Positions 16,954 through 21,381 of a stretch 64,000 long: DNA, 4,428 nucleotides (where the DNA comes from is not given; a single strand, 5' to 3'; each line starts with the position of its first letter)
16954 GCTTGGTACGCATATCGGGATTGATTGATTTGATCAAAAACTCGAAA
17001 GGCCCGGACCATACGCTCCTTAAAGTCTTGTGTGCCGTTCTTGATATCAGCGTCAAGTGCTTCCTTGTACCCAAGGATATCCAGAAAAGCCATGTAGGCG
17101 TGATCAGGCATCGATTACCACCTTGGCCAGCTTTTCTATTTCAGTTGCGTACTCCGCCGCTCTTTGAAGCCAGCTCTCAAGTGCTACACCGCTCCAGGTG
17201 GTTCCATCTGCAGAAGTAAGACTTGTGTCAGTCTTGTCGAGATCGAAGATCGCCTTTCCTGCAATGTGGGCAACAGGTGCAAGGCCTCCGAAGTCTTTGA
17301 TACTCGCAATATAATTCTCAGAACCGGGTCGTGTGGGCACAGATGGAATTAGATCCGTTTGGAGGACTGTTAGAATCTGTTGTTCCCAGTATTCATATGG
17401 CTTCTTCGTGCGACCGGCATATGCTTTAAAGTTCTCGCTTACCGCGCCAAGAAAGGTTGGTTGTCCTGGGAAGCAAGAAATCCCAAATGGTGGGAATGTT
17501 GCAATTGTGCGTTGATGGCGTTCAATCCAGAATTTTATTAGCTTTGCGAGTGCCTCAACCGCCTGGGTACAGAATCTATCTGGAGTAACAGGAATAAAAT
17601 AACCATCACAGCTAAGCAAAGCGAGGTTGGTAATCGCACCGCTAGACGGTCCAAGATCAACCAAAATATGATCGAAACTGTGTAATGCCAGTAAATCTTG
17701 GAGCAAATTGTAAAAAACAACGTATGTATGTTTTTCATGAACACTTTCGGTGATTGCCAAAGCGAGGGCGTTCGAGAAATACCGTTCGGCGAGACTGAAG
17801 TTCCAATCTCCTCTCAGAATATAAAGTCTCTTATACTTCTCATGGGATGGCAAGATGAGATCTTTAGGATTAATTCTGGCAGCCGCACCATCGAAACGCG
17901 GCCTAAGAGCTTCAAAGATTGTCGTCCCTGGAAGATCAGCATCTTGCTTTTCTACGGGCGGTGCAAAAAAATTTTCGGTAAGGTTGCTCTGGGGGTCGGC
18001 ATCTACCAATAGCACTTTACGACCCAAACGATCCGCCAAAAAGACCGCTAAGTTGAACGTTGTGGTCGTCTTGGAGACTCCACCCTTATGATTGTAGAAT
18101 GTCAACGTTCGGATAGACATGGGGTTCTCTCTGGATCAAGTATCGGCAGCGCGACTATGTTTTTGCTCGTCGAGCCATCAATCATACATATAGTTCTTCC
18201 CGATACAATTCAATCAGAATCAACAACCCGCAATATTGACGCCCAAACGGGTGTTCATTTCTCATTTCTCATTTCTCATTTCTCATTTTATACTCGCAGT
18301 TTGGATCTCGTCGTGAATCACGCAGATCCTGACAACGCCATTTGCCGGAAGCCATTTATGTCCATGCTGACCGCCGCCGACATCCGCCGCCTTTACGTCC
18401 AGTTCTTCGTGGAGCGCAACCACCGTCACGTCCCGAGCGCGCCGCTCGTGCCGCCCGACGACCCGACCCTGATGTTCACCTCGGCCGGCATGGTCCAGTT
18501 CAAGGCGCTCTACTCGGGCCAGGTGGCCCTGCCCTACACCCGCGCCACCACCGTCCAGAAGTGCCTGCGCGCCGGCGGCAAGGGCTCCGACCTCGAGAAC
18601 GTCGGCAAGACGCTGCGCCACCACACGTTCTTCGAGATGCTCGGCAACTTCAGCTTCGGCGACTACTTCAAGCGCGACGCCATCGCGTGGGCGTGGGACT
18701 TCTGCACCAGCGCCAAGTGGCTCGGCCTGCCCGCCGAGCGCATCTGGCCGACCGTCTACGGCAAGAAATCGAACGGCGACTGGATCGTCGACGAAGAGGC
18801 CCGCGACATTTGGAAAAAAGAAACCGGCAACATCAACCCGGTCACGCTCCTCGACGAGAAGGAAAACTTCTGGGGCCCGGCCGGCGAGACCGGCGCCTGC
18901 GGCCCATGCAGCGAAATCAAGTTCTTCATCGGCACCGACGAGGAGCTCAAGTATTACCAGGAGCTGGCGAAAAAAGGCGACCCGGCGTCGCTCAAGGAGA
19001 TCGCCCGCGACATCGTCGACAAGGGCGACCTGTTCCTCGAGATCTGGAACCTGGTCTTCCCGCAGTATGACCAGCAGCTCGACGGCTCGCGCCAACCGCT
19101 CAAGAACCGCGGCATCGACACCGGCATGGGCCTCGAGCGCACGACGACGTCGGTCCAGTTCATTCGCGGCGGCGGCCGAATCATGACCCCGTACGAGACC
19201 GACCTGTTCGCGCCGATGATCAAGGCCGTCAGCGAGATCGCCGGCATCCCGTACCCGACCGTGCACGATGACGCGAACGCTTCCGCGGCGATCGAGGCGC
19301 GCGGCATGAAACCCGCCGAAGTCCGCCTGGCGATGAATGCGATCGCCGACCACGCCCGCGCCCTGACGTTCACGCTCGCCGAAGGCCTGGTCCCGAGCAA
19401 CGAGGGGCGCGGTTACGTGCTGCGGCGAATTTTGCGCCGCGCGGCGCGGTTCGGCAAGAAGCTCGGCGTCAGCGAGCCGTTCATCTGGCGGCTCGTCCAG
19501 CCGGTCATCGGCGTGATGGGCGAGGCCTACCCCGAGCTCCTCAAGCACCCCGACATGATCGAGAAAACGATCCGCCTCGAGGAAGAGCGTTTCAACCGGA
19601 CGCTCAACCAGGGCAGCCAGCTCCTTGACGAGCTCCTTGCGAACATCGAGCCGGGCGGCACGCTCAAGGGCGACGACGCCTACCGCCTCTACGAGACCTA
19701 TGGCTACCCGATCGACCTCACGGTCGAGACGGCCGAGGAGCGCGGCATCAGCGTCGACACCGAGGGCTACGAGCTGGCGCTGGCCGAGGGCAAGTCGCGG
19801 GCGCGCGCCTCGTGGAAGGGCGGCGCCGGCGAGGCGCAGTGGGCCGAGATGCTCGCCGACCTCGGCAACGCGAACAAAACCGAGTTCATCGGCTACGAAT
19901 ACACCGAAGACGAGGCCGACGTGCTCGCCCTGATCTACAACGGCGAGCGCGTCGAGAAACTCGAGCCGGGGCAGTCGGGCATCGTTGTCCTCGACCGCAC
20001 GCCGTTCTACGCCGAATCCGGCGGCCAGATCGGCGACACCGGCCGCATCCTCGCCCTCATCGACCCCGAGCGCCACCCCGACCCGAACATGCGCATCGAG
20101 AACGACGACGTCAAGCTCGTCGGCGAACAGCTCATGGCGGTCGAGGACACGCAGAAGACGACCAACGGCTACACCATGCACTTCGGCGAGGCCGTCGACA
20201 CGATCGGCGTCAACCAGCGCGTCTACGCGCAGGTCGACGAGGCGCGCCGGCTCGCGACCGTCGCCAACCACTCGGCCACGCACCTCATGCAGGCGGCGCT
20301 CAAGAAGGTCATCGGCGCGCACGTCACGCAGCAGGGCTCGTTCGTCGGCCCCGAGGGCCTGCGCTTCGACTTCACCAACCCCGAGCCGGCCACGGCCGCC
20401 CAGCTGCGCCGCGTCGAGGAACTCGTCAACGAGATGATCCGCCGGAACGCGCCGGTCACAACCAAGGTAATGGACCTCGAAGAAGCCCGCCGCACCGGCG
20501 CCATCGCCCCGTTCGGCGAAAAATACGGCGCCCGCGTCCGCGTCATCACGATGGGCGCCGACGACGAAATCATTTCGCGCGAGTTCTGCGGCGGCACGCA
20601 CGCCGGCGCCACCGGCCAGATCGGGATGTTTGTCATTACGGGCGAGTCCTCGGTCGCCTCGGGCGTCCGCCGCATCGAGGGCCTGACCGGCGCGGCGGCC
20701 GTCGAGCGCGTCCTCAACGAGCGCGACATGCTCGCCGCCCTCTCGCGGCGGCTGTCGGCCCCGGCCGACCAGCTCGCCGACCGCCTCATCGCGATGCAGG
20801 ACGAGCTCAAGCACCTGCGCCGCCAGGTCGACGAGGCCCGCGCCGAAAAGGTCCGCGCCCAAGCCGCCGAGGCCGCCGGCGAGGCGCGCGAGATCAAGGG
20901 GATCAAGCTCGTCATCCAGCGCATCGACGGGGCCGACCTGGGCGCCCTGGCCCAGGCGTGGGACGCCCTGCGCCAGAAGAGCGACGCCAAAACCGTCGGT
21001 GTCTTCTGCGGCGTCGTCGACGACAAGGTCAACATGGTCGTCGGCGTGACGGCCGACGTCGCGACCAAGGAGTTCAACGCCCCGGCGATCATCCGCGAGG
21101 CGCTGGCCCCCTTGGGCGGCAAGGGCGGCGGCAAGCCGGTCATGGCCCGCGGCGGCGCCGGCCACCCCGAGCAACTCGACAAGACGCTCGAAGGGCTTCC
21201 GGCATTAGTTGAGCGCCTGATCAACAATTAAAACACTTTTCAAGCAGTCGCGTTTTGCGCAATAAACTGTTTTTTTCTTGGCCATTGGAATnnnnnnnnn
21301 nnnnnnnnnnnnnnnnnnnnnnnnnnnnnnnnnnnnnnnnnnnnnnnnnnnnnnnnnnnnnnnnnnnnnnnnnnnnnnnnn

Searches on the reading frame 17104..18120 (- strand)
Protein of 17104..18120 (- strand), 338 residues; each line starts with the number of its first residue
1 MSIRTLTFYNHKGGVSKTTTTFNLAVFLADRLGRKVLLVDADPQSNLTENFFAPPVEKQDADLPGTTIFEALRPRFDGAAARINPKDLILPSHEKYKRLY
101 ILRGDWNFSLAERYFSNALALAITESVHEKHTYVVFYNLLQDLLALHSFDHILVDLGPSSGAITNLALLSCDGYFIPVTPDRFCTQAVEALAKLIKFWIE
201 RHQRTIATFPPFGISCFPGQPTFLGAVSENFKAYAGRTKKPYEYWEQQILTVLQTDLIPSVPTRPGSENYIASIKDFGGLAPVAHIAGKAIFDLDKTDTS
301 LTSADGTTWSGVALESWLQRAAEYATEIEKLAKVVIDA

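Call 29: search_protein_families(library=ncbifam, proteins=[window:17104-18120:-], max_evalue=0.01)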
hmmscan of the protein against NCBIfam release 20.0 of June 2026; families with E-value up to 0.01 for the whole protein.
window:17104-18120:- (338 aa): 21 families
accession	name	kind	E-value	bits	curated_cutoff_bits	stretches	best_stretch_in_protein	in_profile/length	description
NF041546.1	ParA_partition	equivalog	5.3e-17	62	180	2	6-49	2-44/203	ParA family partition ATPase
TIGR03453.1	partition_RepA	equivalog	3e-12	46.1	348.45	1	5-182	106-268/387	plasmid partitioning protein RepA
NF041283.1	PrgP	equivalog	2.1e-10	40.4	400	1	6-50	5-49/297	ParA superfamily DNA segregation protein PrgP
TIGR04291.1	arsen_driv_ArsA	equivalog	3.6e-10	39.2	650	1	6-51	5-49/565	arsenical pump-driving ATPase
NF047398.1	AAA_KGGVGR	domain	2.9e-08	34.3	90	1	4-44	3-42/190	KGGVGR-motif variant AAA ATPase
TIGR03371.1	cellulose_yhjQ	equivalog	5.9e-08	32.5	157.85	1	10-55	8-52/246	cellulose biosynthesis protein BcsQ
TIGR00345.1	GET3_arsA_TRC40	subfamily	2e-07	30.8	135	1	11-51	4-43/299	TRC40/GET3/ArsA family transport-energizing ATPase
TIGR01969.1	minD_arch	subfamily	1.5e-06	27.5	201.75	1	5-42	2-38/251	cell division ATPase MinD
NF010443.0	PRK13869.1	subfamily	9.3e-06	24.7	446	1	6-181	124-284/405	plasmid-partitioning protein RepA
TIGR01968.1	minD_bact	equivalog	1.3e-05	24.7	212.9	1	10-42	8-39/261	septum site-determining protein MinD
NF009701.0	PRK13230.1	subfamily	2.8e-05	23.3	350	1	4-51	2-47/291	nitrogenase reductase-like protein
TIGR01281.1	DPOR_bchL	equivalog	0.0002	20.8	345.15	1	11-48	7-43/268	ferredoxin:protochlorophyllide reductase (ATP-dependent) iron-sulfur ATP-binding protein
NF053622.1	ATPseBagAMYCTU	equivalog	0.00033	20.2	400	1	6-61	9-63/325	ATPase BagA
TIGR01287.1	nifH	equivalog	0.0005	19.5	394.35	1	6-52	3-47/275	nitrogenase iron protein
NF041417.1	ArsA_halo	exception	0.0006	18.6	800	1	6-51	14-58/617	arsenical pump-driving ATPase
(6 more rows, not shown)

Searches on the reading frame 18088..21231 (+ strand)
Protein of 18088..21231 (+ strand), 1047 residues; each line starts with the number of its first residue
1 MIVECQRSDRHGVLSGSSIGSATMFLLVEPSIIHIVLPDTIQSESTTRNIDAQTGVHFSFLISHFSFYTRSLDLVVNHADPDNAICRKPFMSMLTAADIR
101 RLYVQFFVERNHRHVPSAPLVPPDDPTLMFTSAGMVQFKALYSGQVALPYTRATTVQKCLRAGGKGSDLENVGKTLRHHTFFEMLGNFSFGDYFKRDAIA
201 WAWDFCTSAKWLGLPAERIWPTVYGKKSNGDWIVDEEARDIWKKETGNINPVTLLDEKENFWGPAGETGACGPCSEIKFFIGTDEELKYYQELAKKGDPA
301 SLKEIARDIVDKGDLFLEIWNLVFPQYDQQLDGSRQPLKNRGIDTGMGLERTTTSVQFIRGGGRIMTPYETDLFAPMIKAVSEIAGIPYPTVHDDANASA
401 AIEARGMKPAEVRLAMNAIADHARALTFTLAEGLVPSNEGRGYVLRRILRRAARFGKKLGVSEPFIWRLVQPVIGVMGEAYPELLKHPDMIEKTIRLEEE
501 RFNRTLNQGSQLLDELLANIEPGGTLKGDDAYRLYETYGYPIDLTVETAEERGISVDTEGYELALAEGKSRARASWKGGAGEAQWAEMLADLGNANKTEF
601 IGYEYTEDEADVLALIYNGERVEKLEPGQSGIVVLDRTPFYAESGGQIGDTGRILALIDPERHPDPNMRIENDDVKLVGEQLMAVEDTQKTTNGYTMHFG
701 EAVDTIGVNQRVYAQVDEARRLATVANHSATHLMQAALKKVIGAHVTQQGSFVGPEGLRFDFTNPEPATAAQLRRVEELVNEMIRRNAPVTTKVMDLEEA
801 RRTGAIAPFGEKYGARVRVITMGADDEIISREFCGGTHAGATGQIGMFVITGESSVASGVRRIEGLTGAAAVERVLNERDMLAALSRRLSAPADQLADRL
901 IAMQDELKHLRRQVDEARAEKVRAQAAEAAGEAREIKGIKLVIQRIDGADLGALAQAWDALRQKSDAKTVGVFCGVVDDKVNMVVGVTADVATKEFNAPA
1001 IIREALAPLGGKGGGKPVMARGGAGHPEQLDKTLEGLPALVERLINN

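Call 9: search_protein_families(library=pfam, proteins=[window:18088-21231:+])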
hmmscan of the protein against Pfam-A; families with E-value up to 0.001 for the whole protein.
window:18088-21231:+ (1047 aa): 3 families
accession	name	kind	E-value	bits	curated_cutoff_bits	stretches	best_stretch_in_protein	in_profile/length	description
PF01411.24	tRNA-synt_2c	-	1.7e-174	581.8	30.3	1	98-719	1-551/552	tRNA synthetases class II (A)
PF07973.19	tRNA_SAD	-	1.1e-13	51.4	24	1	817-864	1-44/44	Threonyl and Alanyl tRNA synthetase second additional domain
PF02272.25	DHHA1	-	3.3e-12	47.2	25.9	1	939-1037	2-96/102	DHHA1 domain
